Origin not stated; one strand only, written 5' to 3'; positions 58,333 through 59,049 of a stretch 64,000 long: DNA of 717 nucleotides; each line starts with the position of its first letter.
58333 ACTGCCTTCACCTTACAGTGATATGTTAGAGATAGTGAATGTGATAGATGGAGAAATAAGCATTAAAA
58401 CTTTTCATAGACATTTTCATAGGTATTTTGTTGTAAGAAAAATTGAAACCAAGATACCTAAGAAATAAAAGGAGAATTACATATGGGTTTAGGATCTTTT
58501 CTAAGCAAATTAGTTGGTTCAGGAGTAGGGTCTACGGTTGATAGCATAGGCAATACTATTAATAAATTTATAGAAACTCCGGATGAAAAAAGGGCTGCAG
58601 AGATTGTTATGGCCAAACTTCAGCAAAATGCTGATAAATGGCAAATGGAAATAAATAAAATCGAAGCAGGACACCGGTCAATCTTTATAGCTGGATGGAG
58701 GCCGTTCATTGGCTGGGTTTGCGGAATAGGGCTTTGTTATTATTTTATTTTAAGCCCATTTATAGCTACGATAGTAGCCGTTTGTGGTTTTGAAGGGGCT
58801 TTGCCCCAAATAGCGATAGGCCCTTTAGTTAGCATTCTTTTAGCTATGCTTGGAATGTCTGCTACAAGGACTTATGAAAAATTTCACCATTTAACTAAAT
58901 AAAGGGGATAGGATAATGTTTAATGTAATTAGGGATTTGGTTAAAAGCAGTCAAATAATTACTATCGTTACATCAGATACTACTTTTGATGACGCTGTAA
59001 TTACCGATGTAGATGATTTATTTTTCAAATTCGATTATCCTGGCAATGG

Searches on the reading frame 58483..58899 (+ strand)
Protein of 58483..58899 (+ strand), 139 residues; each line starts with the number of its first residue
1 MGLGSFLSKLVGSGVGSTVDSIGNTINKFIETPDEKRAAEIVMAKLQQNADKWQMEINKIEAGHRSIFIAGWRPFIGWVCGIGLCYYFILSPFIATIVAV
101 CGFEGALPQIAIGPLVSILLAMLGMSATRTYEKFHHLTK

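Call 35: search_protein_families(library=pfam, proteins=[window:58483-58899:+], max_evalue=0.01)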
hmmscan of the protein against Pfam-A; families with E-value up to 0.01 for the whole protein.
window:58483-58899:+ (139 aa): 1 family
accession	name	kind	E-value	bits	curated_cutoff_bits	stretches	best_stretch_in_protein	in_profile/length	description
PF11351.13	GTA_holin_3TM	-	3.8e-17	63.4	24.8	1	17-125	2-117/123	Holin of 3TMs, for gene-transfer release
